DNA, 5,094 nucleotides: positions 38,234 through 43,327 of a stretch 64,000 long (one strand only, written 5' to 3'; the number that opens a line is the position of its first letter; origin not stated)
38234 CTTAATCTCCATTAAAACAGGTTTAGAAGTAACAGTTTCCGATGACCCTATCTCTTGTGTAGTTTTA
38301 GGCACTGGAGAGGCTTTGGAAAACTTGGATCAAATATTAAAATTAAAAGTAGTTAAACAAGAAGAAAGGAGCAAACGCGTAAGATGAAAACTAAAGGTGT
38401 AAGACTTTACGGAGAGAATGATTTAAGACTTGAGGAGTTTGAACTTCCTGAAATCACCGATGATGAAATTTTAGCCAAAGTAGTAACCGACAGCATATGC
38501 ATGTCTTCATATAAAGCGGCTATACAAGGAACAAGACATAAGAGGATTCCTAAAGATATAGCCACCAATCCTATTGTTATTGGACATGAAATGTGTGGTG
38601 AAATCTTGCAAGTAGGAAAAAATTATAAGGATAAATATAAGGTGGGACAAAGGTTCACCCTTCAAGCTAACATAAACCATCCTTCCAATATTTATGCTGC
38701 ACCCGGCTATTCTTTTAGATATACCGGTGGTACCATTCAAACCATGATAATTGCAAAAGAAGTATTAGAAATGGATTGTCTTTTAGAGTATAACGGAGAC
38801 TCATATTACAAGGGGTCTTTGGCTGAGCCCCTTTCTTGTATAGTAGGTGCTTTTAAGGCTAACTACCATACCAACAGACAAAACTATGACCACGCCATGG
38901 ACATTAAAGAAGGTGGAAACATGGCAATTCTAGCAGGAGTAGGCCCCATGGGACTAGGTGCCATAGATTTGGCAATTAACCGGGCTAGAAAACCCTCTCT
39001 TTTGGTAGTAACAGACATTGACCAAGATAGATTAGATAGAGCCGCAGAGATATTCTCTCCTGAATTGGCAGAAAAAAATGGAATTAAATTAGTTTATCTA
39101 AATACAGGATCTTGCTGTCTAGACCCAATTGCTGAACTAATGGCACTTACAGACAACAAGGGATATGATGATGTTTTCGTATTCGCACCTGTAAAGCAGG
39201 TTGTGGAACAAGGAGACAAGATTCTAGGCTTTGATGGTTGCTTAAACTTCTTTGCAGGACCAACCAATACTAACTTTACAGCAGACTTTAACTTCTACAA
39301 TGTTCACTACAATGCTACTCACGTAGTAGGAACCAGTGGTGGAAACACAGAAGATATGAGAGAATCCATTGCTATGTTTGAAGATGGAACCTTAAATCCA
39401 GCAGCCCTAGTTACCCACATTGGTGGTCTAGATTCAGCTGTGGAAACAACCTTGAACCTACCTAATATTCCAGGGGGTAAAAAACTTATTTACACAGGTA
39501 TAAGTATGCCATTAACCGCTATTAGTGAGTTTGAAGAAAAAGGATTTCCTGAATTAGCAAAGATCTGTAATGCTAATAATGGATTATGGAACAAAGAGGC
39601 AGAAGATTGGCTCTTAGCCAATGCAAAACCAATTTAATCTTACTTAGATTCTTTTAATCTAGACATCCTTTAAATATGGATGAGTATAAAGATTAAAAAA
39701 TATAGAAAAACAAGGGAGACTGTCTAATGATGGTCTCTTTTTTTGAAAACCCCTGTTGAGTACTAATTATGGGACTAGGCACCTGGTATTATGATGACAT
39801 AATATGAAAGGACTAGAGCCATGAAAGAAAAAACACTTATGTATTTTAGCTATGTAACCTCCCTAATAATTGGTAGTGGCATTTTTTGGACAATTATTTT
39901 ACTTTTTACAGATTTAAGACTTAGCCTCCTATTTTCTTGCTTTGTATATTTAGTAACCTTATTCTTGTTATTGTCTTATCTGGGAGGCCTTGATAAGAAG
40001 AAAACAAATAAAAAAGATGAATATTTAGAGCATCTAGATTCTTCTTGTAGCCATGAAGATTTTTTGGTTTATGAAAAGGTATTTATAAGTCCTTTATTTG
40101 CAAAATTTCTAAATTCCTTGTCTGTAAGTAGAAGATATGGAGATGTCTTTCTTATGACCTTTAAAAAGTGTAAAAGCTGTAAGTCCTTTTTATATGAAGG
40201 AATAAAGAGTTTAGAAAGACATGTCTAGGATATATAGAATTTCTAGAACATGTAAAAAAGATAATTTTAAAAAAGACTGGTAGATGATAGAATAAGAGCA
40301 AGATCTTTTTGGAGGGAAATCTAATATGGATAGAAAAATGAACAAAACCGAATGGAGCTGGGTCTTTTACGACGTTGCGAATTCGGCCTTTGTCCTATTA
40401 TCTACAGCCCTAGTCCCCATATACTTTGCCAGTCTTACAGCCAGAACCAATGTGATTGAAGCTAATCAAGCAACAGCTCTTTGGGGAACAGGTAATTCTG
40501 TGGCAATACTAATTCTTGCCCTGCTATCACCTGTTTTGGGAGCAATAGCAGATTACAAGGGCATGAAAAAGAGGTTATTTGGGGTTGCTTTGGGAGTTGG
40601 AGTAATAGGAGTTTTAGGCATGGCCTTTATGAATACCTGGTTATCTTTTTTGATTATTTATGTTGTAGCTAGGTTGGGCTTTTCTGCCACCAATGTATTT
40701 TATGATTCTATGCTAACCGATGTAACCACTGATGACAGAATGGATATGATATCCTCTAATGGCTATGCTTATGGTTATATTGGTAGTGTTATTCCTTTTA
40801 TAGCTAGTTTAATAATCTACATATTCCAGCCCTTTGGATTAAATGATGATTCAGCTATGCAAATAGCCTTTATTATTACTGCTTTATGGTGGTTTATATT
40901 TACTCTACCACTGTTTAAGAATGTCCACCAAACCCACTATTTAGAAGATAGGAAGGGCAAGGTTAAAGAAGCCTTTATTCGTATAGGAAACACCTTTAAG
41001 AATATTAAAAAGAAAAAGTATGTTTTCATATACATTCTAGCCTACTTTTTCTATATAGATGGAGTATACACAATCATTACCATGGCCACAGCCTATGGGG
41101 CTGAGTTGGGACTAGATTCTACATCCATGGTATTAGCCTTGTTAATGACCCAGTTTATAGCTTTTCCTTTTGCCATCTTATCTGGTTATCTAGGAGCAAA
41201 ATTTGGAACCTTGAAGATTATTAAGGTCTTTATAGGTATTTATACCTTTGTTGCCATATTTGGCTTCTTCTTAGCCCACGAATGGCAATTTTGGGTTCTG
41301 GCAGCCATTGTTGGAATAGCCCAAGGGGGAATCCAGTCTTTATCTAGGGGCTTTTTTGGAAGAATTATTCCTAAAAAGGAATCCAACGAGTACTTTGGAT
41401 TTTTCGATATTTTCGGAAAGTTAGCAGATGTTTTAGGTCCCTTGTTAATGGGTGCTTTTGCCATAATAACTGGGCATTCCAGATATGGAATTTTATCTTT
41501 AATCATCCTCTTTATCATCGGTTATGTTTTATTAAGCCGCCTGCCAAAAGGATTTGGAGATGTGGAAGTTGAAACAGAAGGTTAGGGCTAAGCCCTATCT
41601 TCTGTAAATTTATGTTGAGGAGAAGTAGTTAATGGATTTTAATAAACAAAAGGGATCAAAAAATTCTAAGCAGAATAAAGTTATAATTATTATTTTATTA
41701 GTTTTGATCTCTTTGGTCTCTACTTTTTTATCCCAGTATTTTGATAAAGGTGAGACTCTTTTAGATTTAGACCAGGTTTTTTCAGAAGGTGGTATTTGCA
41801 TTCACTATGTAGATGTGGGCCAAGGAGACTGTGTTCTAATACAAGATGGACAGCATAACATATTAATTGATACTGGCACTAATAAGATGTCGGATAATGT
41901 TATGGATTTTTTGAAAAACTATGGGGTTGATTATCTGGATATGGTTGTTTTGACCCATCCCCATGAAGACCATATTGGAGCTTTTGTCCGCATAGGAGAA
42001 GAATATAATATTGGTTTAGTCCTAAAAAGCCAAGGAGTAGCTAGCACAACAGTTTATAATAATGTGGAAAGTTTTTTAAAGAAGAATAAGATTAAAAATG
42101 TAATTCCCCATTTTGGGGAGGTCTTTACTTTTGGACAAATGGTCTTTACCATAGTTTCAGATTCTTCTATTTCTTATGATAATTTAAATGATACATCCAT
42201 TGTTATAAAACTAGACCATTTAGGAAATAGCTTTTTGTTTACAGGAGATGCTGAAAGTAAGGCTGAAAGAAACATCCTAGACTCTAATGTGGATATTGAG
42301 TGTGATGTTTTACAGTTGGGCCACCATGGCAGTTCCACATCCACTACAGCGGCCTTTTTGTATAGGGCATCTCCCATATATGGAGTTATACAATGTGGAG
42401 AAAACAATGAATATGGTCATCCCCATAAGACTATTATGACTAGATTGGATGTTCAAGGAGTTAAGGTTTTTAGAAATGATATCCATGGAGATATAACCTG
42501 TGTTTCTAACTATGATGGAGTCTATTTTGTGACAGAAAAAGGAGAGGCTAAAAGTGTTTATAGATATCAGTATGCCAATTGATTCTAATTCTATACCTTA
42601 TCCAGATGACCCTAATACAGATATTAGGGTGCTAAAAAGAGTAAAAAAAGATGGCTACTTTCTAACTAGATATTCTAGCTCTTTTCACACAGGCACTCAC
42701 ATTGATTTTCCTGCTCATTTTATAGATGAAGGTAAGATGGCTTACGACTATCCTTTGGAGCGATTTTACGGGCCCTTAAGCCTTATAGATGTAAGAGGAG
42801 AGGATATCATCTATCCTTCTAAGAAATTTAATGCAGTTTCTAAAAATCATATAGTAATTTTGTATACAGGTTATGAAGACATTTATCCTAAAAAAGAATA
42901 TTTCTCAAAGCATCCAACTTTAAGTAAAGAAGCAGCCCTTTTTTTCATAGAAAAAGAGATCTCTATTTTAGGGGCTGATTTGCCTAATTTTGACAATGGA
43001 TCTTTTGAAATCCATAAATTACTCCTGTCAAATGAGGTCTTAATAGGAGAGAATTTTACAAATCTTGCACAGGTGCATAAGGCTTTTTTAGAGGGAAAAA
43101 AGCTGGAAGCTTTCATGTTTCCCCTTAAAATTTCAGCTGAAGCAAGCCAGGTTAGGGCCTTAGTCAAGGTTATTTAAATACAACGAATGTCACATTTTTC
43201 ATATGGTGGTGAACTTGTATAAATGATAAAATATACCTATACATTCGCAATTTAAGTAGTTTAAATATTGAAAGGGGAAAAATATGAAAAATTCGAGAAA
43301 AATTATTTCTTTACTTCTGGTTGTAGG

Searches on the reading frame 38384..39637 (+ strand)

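Call 32: search_protein_families(library=pfam, proteins=[window:38384-39637:+], max_evalue=0.001)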
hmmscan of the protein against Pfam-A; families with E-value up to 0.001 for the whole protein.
window:38384-39637:+ (417 aa): 2 families
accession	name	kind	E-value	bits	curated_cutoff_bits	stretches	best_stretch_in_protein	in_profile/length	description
PF00107.32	ADH_zinc_N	-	1.9e-10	41.2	31.8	1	190-333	3-128/129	Zinc-binding dehydrogenase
PF08240.17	ADH_N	-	4.6e-08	33.7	23.5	1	26-124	2-94/104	Alcohol dehydrogenase GroES-like domain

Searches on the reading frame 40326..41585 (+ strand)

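Call 32: search_protein_families(library=pfam, proteins=[window:40326-41585:+], max_evalue=0.001)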
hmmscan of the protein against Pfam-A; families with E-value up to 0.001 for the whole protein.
window:40326-41585:+ (419 aa): 2 families
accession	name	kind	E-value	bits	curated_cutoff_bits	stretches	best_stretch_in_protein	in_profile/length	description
PF11700.14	ATG22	-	6.2e-53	180.6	24.1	2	137-406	188-472/482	Vacuole effluxer Atg22 like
PF07690.21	MFS_1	-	2.7e-24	86.2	33.4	2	56-317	37-289/347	Major Facilitator Superfamily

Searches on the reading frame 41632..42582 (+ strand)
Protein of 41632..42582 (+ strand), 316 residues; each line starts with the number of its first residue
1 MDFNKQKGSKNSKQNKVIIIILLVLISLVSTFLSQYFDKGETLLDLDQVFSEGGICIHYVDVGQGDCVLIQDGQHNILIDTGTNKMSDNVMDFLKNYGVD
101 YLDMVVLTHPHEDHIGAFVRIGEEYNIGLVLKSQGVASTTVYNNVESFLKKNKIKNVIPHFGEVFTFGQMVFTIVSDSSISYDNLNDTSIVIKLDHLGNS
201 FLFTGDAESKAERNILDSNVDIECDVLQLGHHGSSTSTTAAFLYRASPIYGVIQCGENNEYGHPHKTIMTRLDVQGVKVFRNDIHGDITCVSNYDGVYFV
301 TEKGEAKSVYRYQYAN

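Call 32: search_protein_families(library=pfam, proteins=[window:41632-42582:+], max_evalue=0.001)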
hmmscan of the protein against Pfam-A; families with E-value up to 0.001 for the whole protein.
window:41632-42582:+ (316 aa): 3 families
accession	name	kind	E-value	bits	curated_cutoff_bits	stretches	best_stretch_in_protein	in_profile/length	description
PF00753.33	Lactamase_B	-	7.6e-19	68.8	22.7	1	61-253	2-192/196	Metallo-beta-lactamase superfamily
PF16661.11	Lactamase_B_6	-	9e-07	28.9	27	1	71-132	3-66/193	Metallo-beta-lactamase superfamily domain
PF12706.13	Lactamase_B_2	-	9.7e-07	29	27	1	75-208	1-144/200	Beta-lactamase superfamily domain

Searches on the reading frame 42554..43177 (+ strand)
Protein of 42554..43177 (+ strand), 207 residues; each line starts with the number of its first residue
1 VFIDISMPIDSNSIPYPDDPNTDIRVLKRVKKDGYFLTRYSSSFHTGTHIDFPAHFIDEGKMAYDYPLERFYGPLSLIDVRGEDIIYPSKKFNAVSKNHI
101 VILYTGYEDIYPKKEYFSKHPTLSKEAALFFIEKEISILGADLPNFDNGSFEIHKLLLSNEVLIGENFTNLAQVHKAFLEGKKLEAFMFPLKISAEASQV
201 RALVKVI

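Call 32: search_protein_families(library=pfam, proteins=[window:42554-43177:+], max_evalue=0.001)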
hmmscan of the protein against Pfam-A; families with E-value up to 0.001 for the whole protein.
window:42554-43177:+ (207 aa): 1 family
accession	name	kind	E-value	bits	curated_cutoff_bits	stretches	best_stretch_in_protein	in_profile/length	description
PF04199.19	Cyclase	-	9.2e-24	84.7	23.1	1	3-147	1-141/142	Putative cyclase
